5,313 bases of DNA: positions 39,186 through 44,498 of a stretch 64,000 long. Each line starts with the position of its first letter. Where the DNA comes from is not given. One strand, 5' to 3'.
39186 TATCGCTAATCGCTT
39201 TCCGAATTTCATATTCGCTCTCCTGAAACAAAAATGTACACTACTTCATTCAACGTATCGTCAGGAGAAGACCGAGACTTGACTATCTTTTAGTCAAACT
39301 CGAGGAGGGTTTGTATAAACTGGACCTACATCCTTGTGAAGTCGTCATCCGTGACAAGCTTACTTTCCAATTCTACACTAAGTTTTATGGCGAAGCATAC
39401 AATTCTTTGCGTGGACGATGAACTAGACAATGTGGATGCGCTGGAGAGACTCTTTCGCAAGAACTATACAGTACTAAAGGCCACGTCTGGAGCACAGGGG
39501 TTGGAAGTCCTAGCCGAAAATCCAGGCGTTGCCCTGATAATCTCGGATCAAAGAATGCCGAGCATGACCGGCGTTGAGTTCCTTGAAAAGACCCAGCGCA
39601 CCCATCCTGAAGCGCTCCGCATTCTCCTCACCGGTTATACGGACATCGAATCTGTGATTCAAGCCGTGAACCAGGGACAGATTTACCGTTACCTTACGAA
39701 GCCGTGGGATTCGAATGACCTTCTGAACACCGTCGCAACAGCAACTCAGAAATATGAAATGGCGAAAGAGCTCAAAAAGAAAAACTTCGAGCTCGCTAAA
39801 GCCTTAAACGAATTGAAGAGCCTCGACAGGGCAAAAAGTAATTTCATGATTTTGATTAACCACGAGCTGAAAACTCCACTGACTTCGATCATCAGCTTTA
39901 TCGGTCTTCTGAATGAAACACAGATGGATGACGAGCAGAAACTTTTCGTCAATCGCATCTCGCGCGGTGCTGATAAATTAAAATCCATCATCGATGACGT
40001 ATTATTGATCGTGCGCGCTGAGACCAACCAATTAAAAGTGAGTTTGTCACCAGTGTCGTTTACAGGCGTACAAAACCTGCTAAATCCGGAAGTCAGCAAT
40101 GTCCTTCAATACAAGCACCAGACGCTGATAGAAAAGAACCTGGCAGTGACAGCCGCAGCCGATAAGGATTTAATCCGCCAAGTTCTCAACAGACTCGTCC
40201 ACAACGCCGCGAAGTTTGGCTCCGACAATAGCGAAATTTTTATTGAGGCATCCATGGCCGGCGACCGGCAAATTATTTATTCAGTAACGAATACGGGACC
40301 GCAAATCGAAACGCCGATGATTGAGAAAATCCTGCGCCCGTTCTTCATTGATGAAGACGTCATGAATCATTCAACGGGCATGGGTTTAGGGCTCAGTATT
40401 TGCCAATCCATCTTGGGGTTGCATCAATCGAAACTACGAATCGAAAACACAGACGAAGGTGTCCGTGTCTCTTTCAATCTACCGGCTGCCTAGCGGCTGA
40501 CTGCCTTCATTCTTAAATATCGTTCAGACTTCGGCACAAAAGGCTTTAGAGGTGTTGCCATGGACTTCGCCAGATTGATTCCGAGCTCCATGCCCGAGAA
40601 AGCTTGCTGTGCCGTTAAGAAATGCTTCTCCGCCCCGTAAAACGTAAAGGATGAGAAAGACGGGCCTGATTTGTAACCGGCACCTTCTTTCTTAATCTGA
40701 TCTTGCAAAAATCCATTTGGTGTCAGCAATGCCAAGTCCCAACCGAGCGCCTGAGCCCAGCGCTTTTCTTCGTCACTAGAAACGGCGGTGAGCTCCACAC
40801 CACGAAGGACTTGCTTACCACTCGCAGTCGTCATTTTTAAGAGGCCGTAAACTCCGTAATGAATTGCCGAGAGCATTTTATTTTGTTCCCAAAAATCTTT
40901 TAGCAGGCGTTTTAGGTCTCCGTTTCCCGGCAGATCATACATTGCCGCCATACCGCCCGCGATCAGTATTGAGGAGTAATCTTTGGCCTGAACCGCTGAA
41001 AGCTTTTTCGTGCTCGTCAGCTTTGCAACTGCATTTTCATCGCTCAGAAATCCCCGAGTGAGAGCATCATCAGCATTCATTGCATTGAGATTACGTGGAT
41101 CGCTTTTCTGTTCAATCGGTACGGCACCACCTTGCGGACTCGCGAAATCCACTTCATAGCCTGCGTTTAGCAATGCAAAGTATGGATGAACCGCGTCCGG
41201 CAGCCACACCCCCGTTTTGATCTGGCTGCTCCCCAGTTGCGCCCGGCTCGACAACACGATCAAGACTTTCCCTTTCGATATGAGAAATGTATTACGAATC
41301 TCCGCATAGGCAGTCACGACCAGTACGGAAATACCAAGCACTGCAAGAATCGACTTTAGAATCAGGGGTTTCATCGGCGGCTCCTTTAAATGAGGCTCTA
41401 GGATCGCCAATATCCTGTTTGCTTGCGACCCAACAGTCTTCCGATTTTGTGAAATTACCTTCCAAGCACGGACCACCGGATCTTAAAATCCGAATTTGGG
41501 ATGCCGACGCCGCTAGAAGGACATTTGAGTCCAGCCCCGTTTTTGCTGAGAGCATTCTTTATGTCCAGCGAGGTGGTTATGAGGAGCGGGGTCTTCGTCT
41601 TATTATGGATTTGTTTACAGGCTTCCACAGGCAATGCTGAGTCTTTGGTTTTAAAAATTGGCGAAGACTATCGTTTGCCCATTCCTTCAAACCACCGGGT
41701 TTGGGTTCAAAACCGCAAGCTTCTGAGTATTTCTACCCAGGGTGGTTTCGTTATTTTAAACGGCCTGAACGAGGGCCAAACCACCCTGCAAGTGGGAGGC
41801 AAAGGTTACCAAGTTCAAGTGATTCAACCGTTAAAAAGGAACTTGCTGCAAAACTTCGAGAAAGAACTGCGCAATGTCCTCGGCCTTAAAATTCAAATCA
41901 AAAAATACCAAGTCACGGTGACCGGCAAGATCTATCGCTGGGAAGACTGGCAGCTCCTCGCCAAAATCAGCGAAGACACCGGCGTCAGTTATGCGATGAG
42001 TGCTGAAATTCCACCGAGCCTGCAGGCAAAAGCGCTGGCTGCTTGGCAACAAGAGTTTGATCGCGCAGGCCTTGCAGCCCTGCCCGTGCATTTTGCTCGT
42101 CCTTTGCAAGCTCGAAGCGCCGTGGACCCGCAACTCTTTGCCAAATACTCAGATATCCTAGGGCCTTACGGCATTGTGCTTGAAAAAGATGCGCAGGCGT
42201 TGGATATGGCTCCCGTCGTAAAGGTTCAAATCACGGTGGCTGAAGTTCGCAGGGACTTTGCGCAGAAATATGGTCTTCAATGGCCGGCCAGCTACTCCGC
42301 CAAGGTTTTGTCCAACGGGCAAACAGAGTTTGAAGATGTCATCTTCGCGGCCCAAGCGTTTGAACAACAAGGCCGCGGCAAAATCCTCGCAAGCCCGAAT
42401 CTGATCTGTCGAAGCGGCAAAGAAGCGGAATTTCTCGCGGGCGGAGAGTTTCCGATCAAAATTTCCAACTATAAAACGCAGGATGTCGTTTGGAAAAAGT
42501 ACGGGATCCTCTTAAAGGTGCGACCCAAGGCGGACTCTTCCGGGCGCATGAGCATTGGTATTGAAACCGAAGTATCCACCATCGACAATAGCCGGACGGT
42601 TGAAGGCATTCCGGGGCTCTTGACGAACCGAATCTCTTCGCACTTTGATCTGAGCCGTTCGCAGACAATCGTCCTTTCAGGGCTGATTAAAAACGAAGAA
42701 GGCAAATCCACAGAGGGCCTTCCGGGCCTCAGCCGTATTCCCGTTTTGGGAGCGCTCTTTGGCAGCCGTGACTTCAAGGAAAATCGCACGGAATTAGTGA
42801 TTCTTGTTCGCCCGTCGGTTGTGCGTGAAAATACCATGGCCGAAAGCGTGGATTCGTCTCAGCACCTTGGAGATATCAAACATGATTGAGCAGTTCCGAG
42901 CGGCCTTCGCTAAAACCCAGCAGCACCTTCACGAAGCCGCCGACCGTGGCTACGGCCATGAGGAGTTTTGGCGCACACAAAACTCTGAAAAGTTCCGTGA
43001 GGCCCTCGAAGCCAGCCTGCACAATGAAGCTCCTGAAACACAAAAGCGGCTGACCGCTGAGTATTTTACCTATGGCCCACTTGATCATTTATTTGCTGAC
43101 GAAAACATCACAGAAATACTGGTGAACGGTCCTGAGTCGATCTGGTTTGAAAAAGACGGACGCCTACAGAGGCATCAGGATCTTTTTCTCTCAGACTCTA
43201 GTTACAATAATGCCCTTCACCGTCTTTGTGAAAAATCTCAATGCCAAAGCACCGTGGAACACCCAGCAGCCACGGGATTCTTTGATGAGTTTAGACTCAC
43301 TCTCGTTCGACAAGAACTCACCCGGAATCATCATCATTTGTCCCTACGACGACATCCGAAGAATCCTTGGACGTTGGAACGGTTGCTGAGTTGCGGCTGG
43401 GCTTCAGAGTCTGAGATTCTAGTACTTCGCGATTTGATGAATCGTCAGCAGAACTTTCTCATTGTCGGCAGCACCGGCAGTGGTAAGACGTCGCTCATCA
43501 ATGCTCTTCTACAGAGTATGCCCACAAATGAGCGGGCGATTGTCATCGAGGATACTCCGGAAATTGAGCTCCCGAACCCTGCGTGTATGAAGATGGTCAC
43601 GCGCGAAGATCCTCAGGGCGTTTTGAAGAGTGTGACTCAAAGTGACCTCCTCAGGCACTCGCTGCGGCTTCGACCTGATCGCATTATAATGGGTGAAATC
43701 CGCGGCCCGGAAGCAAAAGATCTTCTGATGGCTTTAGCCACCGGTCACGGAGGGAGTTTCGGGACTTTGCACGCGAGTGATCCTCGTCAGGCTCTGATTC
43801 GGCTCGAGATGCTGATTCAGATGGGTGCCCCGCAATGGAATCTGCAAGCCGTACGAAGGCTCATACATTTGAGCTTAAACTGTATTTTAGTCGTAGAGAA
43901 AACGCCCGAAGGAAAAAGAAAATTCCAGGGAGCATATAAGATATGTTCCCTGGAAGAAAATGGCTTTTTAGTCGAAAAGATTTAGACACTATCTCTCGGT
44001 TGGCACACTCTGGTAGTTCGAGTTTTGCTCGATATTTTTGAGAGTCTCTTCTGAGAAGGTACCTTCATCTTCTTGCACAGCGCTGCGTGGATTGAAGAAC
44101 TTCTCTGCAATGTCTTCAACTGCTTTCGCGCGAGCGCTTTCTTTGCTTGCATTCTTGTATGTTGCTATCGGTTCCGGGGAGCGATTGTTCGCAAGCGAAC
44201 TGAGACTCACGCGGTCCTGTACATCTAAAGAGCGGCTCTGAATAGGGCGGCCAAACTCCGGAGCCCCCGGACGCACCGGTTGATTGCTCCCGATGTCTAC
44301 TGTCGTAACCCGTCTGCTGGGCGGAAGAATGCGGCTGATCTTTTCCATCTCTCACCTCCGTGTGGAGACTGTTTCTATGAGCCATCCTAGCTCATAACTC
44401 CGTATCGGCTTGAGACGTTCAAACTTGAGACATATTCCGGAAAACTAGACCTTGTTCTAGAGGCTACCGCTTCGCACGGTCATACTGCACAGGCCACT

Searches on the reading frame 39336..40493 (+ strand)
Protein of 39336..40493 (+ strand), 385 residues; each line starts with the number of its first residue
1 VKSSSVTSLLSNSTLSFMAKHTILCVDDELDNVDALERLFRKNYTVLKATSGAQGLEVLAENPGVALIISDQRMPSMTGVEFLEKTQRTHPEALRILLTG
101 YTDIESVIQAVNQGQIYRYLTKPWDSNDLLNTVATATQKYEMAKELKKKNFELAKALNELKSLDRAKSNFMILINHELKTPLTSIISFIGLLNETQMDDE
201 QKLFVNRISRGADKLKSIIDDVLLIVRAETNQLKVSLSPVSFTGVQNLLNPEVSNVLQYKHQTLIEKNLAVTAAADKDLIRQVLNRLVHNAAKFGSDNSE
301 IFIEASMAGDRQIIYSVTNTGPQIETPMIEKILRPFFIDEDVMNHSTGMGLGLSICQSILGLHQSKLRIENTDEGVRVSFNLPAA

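Call 5: search_protein_families(library=pfam, proteins=[window:39336-40493:+], max_evalue=0.01)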
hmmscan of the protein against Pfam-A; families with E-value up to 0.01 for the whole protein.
window:39336-40493:+ (385 aa): 3 families
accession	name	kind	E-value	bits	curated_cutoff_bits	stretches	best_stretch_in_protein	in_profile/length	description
PF00072.30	Response_reg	-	2.6e-19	69.9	30.2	1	23-133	1-110/111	Response regulator receiver domain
PF02518.31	HATPase_c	-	7.8e-16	58.9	26.4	1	276-384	2-109/111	Histidine kinase-, DNA gyrase B-, and HSP90-like ATPase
PF00512.31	HisKA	-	2e-13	50.6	26.9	1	167-230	2-65/66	His Kinase A (phospho-acceptor) domain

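Call 8: search_protein_families(library=ncbifam, proteins=[window:39336-40493:+], max_evalue=0.01)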
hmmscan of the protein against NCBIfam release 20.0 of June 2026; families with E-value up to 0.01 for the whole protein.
window:39336-40493:+ (385 aa): 131 families (the best 25 are shown)
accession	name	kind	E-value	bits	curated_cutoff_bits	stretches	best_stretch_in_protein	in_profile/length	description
NF053512.1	nitric_RR_NosR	exception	4.1e-51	174.3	400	1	23-164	1-142/422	response regulator c-di-GMP phosphodiesterase, NosR family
TIGR02966.1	phoR_proteo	equivalog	1.4e-34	119.7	334.2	1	106-372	50-322/333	phosphate regulon sensor histidine kinase PhoR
TIGR02956.1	TMAO_torS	equivalog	1.6e-33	115.9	676.5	1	127-383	423-681/967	TMAO reductase system sensor histidine kinase/response regulator TorS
NF011874.0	PRK15347.1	equivalog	1.5e-32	112.6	852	2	127-383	360-613/921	two component system sensor kinase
NF046044.1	PnpS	equivalog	6.4e-32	111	400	1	83-383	88-390/390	two-component system histidine kinase PnpS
NF008312.0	PRK11100.1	equivalog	2.2e-31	109.2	356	1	135-384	221-474/477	two-component system sensor histidine kinase CreC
NF033091.0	HK_VanS_ACDEFG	equivalog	2.3e-30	105.7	400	1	135-383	42-293/293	vancomycin resistance histidine kinase VanS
NF008302.0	PRK11091.1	equivalog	1.3e-27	96.4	838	2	158-372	274-492/779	aerobic respiration two-component sensor histidine kinase ArcB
NF008099.0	PRK10841.1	equivalog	1.4e-27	95.9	920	2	163-371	466-676/949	two-component system sensor histidine kinase RcsC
TIGR01386.1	cztS_silS_copS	subfamily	3.3e-27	95.6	292.55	1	138-382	212-456/457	heavy metal sensor histidine kinase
NF008468.0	PRK11360.1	equivalog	2.9e-26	92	646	1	170-384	399-608/616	two-component system sensor histidine kinase AtoS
NF033092.0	HK_WalK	equivalog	1.3e-25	90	725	1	159-383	364-593/594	cell wall metabolism sensor histidine kinase WalK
NF041947.1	LuxQ_Vibrio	equivalog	6.7e-25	87.1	1200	1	114-383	422-695/843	quorum-sensing autoinducer 2 sensor kinase/phosphatase LuxQ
NF047465.1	hybrid_HK_LvrA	exception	1.1e-24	86.5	1200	2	140-374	175-411/819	hybrid histidine kinase/response regulator LvrA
NF045595.1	HK_scytonemin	equivalog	1.8e-24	86.1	865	1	145-380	393-629/637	scytonemin biosynthesis sensor histidine kinase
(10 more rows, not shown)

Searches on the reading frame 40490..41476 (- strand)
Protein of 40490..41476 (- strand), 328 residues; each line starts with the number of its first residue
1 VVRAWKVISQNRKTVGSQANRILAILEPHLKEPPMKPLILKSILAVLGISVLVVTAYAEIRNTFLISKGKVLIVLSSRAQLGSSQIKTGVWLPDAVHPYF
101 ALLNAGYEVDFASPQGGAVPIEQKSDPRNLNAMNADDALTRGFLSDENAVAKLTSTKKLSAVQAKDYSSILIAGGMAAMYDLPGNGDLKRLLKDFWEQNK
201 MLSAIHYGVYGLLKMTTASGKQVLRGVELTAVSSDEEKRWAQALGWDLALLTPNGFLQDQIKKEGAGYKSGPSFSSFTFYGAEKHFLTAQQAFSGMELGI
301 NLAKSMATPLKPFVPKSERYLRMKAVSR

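Call 5: search_protein_families(library=pfam, proteins=[window:40490-41476:-], max_evalue=0.01)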
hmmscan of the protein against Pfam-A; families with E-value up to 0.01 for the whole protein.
window:40490-41476:- (328 aa): 2 families
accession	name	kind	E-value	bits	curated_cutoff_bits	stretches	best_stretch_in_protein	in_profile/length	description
PF01965.30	DJ-1_PfpI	-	4.8e-08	33.4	26.6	1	94-223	15-118/165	DJ-1/PfpI family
PF17124.11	ThiJ_like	-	2.8e-06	27.7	30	1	88-215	4-141/186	ThiJ/PfpI family-like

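Call 8: search_protein_families(library=ncbifam, proteins=[window:40490-41476:-], max_evalue=0.01)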
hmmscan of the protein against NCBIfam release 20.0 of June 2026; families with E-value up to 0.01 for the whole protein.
window:40490-41476:- (328 aa): 3 families
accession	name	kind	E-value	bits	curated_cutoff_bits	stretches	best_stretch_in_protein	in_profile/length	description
TIGR01382.1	PfpI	subfamily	6.3e-11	42.1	139.05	1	97-223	17-118/169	DJ-1/PfpI/YhbO family deglycase/protease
NF003168.0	PRK04155.1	equivalog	8.6e-11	41.5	365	1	87-236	71-217/287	glyoxalase III HchA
TIGR01383.1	not_thiJ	equivalog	0.00062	19.5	131.25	1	152-206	49-103/180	DJ-1 family glyoxalase III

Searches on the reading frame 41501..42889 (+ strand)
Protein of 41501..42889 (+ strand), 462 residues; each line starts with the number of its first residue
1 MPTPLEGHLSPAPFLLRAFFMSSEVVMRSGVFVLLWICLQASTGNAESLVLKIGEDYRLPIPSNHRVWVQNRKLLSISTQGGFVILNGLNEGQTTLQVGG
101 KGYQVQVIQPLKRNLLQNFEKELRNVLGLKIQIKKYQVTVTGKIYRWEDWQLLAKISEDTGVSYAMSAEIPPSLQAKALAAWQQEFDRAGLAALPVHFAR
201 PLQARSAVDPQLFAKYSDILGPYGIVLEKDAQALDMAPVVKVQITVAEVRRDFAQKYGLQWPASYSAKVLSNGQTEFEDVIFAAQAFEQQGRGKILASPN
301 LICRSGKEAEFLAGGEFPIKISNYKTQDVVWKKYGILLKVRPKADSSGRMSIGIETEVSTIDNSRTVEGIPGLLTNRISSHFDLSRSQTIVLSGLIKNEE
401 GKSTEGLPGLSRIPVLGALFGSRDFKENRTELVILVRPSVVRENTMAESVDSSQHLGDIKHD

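Call 5: search_protein_families(library=pfam, proteins=[window:41501-42889:+], max_evalue=0.01)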
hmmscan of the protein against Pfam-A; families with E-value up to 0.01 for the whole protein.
window:41501-42889:+ (462 aa): 1 family
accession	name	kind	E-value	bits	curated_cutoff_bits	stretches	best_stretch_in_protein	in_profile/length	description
PF00263.26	Secretin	-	6.6e-37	127.1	27.5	1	286-442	1-169/169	Bacterial type II and III secretion system protein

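Call 8: search_protein_families(library=ncbifam, proteins=[window:41501-42889:+], max_evalue=0.01)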
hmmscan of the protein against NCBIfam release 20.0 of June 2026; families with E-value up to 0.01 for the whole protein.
window:41501-42889:+ (462 aa): 9 families
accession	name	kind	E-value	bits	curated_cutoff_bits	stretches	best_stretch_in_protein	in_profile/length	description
TIGR02517.1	type_II_gspD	equivalog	2.3e-33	115.6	351.35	1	270-450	407-599/600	type II secretion system secretin GspD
TIGR02515.1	IV_pilus_PilQ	subfamily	2e-21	76.5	284.35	1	283-441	264-427/428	type IV pilus secretin PilQ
TIGR02516.1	type_III_yscC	equivalog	5e-21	74.8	238.45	1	240-442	236-462/463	type III secretion system outer membrane ring subunit SctC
TIGR02519.1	pilus_MshL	equivalog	5e-18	65.1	250.2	1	335-441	175-290/290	pilus (MSHA type) biogenesis protein MshL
NF010083.0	PRK13568.1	equivalog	1.9e-13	50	554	1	285-442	257-418/419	DNA uptake porin HofQ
NF011873.0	PRK15346.1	equivalog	5e-09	35.4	524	1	279-442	328-495/499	EscC/YscC/HrcC family type III secretion system outer membrane ring protein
NF007851.2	PRK10560.1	exception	3.8e-08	32.5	598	1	285-442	249-410/412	DNA uptake porin HofQ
NF042912.1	Amuc_1098_fam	equivalog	2.8e-05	22.4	750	1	374-441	729-796/805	Amuc_1098 family type IV pilus outer membrane protein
TIGR02520.1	pilus_B_mal_scr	equivalog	0.00076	18.1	287.65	0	370-438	447-511/513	PilN family type IVB pilus formation outer membrane protein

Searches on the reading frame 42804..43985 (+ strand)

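Call 5: search_protein_families(library=pfam, proteins=[window:42804-43985:+], max_evalue=0.01)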
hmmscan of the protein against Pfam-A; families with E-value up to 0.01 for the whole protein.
window:42804-43985:+ (393 aa): 16 families
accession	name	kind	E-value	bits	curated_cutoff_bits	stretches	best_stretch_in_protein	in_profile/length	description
PF00437.27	T2SSE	-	1.5e-34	119.7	24.9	1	176-349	104-267/370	Type II/IV secretion system protein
PF12775.13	AAA_7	-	7.5e-06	26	25.8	1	207-244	25-62/181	P-loop containing dynein motor region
PF01580.24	FtsK_SpoIIIE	-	2e-05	24.6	24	1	206-239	30-63/221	FtsK/SpoIIIE family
PF10412.15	TrwB_AAD_bind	-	2.5e-05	23.8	20.5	1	214-250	14-50/387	Type IV secretion-system coupling protein DNA-binding domain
PF13191.12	AAA_16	-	4.3e-05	24.5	32.6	1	212-250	16-58/167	AAA ATPase domain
PF00005.33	ABC_tran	-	0.00014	22.9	25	1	213-280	9-67/137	ABC transporter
PF13555.12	AAA_29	-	0.00031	20.9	27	1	213-237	20-44/61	P-loop containing region of AAA domain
PF02492.25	cobW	-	0.00036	20.6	20.7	1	219-254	4-40/180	CobW/HypB/UreG, nucleotide-binding domain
PF13476.12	AAA_23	-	0.00055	21.1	27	1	217-236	21-40/201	AAA domain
PF13401.12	AAA_22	-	0.0013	19.5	27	1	214-259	4-44/130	AAA domain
PF04851.21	ResIII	-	0.0015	19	22.5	1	210-254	18-65/164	Type III restriction enzyme, res subunit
PF03193.22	RsgA_GTPase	-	0.002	18.4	30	1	201-241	93-132/174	RsgA GTPase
PF01935.23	DUF87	-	0.0023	18.5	23.2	1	215-248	23-57/220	Helicase HerA, central domain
PF06414.18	Zeta_toxin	-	0.0025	17.7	22.3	1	218-249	19-50/199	Zeta toxin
PF20720.3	nSTAND3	-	0.0071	16.5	27.2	0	210-253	12-56/155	Novel STAND NTPase 3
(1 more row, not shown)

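Call 8: search_protein_families(library=ncbifam, proteins=[window:42804-43985:+], max_evalue=0.01)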
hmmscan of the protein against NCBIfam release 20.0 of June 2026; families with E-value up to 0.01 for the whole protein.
window:42804-43985:+ (393 aa): 34 families (the best 25 are shown)
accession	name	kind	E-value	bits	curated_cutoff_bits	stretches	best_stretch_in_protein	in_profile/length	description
TIGR03819.1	heli_sec_ATPase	hypoth_equivalog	1.9e-61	208.1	373.15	1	73-374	35-335/340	TadA family conjugal transfer-associated ATPase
TIGR02782.1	TrbB_P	equivalog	2.3e-48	165.1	304.55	1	95-377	16-290/303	P-type conjugative transfer ATPase TrbB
TIGR02788.1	VirB11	equivalog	1.4e-47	162.2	249.95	2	208-372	137-302/308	P-type DNA transfer ATPase VirB11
NF010475.0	PRK13900.1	equivalog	6.5e-40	137.2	389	2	210-375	155-320/333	type IV secretion system ATPase VirB11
NF010469.0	PRK13894.1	subfamily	2.4e-38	132.3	508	1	94-385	28-312/320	conjugal transfer ATPase TrbB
NF058587.1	archaellum_moto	equivalog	3.7e-31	108.5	550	1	70-334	126-393/527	archaellum flagellar ATPase motor FlaI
NF010407.0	PRK13833.1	subfamily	3.3e-27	95.7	499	1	179-372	108-293/323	conjugal transfer protein TrbB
NF010425.0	PRK13851.1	equivalog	3.2e-26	92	461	1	211-344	158-290/344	type IV secretion system protein VirB11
NF053672.1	bindosome_BasE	exception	6.4e-24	84.6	1000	1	177-354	231-404/512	bindosome assembly system ATPase subunit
NF041000.1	ATPase_ComGA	equivalog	6.7e-17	61.4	300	1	199-348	111-253/267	competence type IV pilus ATPase ComGA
TIGR01420.1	pilT_fam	subfamily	2.8e-14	53.1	319.1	1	99-361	11-262/343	PilT/PilU family type 4a pilus ATPase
TIGR02538.1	type_IV_pilB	equivalog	3.8e-12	45.6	675.65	1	198-354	299-446/564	type IV-A pilus assembly ATPase PilB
NF007755.0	PRK10436.1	equivalog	1.3e-11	43.8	617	1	208-354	212-349/465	type II secretion system protein GspE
TIGR02525.1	plasmid_TraJ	equivalog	2.9e-10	39.6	368.3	1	211-374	145-307/372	plasmid transfer ATPase TraJ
TIGR02533.1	type_II_gspE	equivalog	4.8e-10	38.7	630.25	1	206-341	233-360/486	type II secretion system ATPase GspE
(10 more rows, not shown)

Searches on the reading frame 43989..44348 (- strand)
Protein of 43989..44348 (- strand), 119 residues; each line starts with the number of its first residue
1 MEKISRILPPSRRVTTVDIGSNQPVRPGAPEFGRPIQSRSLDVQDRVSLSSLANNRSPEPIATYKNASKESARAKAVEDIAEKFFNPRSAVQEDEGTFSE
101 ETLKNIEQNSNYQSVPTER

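Call 41: search_protein_families(library=pfam, proteins=[window:43989-44348:-], max_evalue=1)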
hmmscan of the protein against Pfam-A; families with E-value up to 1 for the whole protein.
window:43989-44348:- (119 aa): 1 family
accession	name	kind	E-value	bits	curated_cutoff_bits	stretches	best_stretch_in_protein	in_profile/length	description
PF00615.24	RGS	-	0.16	12.8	23.9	1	61-111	34-81/117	Regulator of G protein signaling domain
